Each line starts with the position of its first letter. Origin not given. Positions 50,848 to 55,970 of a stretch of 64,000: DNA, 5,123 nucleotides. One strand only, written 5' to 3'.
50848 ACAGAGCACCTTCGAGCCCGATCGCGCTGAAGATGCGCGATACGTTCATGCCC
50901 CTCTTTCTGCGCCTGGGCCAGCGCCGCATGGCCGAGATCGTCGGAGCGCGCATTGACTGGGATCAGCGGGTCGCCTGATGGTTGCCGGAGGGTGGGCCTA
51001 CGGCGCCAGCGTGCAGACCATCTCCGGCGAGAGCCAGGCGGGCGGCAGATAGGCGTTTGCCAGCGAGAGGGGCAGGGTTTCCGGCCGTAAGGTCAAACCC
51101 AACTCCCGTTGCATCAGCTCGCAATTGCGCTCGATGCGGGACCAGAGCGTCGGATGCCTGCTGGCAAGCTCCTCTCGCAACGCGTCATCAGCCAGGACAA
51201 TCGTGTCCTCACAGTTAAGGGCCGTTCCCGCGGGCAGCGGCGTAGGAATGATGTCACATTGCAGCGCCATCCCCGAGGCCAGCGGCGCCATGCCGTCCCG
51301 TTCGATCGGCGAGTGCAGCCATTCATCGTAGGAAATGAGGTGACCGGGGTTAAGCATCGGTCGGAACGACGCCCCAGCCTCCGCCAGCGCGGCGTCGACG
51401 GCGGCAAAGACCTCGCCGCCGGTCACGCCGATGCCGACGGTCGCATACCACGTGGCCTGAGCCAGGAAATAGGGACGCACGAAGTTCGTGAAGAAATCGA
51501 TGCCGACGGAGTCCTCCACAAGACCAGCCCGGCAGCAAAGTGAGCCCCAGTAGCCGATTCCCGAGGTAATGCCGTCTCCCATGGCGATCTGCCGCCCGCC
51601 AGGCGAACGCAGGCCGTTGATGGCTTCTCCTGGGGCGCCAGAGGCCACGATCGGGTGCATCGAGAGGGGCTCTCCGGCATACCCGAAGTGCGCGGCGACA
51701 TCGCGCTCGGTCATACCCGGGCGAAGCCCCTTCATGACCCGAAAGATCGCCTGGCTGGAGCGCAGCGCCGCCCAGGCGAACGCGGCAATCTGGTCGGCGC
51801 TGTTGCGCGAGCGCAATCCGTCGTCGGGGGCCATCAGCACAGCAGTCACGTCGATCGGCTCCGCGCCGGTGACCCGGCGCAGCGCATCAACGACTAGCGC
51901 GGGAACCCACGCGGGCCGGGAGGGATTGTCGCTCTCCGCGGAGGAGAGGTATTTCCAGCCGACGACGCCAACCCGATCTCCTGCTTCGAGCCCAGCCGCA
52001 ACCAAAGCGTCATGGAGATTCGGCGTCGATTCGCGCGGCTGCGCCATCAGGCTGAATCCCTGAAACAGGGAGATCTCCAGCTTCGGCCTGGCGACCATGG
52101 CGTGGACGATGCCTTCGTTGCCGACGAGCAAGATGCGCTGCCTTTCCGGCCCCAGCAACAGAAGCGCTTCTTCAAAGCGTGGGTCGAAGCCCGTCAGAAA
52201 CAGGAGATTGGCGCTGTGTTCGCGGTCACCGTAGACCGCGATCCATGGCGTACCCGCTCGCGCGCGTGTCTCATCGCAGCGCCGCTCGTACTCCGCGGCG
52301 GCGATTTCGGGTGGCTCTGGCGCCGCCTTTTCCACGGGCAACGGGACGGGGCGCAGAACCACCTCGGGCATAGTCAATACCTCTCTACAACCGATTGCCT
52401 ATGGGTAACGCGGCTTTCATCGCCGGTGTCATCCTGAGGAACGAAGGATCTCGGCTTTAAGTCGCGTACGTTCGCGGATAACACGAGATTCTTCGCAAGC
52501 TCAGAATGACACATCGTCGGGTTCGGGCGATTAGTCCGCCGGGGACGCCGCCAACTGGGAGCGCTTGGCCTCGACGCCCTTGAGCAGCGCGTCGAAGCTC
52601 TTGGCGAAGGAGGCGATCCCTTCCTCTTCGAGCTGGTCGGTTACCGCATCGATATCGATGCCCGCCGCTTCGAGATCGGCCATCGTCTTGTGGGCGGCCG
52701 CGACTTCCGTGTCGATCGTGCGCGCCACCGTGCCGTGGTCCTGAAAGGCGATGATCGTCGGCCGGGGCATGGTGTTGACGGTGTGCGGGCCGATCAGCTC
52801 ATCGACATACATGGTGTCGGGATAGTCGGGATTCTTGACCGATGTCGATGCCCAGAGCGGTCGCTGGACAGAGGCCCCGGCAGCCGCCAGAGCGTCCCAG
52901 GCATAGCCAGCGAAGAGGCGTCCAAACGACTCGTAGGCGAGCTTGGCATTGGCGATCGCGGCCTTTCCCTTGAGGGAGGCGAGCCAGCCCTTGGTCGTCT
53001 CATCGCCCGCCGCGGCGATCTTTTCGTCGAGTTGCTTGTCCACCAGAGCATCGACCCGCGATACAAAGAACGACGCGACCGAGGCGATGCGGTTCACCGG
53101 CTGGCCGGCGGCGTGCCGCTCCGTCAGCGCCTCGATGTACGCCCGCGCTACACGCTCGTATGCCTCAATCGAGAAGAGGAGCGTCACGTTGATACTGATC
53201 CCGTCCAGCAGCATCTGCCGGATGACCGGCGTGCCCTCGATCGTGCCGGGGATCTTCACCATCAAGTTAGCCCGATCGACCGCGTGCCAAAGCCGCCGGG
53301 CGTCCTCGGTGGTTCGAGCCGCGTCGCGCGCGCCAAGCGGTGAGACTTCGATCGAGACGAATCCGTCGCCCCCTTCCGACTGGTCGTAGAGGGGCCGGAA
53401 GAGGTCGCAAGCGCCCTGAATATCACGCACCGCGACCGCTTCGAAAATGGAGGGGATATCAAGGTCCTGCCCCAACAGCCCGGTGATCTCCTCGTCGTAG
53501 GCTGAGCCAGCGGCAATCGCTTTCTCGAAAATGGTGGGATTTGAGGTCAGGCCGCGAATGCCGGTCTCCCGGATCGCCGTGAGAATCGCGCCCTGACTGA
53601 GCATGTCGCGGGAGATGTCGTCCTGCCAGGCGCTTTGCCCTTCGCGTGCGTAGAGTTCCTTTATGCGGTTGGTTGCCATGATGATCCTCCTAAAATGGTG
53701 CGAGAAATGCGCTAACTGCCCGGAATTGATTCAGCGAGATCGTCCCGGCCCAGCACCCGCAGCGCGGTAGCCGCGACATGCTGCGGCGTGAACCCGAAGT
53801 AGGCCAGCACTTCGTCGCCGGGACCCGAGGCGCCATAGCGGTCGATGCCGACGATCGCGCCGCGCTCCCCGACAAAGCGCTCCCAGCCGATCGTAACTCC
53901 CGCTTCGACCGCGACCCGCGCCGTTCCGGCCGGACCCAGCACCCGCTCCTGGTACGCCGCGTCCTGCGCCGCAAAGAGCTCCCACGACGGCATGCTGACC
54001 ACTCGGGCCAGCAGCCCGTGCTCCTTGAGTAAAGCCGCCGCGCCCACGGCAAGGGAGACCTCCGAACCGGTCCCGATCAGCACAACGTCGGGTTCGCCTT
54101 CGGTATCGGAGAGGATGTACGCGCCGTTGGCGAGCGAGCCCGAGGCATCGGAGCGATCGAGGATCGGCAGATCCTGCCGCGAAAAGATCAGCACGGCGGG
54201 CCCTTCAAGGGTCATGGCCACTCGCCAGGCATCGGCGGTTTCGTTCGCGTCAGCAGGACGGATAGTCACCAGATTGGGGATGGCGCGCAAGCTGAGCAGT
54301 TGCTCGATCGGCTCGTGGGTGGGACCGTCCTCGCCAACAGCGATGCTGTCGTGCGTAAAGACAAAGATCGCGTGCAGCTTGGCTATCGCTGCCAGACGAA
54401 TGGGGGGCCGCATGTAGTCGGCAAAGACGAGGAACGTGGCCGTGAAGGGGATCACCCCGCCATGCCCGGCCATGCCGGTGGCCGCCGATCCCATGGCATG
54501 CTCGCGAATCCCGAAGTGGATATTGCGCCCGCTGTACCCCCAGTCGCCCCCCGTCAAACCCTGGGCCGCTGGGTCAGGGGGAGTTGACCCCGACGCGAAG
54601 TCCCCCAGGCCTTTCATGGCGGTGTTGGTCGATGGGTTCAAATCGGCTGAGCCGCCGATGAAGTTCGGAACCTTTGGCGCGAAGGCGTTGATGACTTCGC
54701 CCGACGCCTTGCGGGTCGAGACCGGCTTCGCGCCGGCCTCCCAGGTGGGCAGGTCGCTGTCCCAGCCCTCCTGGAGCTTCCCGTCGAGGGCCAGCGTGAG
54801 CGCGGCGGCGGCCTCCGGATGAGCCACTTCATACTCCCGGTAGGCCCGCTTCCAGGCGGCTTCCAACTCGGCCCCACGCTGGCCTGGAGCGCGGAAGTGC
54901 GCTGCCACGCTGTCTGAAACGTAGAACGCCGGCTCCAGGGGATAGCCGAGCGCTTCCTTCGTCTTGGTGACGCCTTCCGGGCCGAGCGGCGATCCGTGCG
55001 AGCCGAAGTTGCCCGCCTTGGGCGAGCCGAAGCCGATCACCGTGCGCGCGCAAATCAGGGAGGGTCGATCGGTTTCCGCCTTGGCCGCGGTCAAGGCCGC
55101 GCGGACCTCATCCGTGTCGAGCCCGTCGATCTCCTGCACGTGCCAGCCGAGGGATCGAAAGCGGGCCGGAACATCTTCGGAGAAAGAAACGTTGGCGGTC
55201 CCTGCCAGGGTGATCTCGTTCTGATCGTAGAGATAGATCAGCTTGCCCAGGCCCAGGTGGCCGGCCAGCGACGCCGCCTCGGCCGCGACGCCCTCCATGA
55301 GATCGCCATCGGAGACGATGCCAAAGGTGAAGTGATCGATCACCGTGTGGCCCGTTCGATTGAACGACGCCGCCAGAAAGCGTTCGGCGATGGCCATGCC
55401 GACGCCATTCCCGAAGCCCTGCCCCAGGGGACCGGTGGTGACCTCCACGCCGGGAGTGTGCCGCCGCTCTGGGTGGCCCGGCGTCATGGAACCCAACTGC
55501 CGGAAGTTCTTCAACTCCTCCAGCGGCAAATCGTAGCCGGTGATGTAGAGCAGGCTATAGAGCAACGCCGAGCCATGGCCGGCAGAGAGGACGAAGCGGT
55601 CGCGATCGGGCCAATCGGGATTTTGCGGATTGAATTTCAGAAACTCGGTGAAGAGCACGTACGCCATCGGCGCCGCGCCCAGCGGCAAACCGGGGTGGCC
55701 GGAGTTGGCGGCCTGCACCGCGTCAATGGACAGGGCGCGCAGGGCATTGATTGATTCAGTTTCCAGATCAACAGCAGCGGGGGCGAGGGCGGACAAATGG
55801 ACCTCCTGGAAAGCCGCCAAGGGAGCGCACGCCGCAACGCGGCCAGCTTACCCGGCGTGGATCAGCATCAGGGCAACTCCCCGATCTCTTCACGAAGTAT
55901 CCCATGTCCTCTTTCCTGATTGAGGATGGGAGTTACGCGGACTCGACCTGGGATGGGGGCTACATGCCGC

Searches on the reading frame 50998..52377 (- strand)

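Call 21: search_protein_families(library=pfam, proteins=[window:50998-52377:-], max_evalue=0.001)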
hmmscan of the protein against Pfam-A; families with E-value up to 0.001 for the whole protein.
window:50998-52377:- (459 aa): 1 family
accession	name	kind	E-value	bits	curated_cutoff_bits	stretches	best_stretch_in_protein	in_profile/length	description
PF00557.29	Peptidase_M24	-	2.1e-05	24.8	23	1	203-375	6-186/208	Metallopeptidase family M24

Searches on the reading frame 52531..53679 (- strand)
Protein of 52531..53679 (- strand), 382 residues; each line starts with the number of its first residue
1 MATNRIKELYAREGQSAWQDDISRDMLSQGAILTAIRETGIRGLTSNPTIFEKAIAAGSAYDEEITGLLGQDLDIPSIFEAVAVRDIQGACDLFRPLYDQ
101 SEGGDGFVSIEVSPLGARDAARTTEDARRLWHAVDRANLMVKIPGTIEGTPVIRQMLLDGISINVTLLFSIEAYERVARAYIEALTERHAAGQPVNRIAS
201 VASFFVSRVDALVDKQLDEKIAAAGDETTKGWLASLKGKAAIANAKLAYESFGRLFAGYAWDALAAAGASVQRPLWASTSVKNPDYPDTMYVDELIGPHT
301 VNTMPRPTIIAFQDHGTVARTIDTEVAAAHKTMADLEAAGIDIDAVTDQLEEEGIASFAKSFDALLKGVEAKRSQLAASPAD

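Call 21: search_protein_families(library=pfam, proteins=[window:52531-53679:-], max_evalue=0.001)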
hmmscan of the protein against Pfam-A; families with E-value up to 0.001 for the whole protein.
window:52531-53679:- (382 aa): 1 family
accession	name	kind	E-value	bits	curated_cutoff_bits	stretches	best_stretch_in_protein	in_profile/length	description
PF00923.25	TAL_FSA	-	1.1e-77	261.6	27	1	18-367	2-283/285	Transaldolase/Fructose-6-phosphate aldolase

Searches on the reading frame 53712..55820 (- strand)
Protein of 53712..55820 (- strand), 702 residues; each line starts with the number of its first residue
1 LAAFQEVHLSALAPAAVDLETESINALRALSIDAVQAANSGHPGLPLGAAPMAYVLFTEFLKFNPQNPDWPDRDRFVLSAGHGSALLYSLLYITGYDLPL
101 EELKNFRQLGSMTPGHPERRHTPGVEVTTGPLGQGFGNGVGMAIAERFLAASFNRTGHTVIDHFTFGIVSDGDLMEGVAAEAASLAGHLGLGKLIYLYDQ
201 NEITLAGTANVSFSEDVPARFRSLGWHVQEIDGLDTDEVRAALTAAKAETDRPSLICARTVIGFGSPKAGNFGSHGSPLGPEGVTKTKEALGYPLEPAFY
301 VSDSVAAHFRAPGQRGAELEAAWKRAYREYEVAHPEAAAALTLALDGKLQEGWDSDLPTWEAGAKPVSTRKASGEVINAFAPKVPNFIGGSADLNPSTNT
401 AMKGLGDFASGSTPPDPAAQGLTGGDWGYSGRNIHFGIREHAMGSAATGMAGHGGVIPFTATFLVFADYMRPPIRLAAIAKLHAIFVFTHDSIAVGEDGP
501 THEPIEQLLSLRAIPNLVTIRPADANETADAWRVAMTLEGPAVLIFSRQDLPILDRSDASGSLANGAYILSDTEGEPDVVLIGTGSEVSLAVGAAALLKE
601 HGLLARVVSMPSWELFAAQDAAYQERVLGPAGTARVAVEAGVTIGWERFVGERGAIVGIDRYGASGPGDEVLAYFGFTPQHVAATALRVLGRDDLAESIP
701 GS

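Call 21: search_protein_families(library=pfam, proteins=[window:53712-55820:-], max_evalue=0.001)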
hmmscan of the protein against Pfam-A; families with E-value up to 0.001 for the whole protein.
window:53712-55820:- (702 aa): 4 families
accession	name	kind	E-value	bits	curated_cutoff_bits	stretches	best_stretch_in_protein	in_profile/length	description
PF00456.26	Transketolase_N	-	2.5e-134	447.9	22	1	21-349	3-333/334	Transketolase, thiamine diphosphate binding domain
PF02779.29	Transket_pyr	-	4e-52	176.8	27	1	366-552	2-173/174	Transketolase, pyrimidine binding domain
PF22613.1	Transketolase_C_1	-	8.9e-42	142.3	27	1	566-678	1-113/113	Transketolase-like TK C-terminal domain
PF02780.25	Transketolase_C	-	4.9e-13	49.5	25.9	1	574-682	8-124/124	Transketolase, C-terminal domain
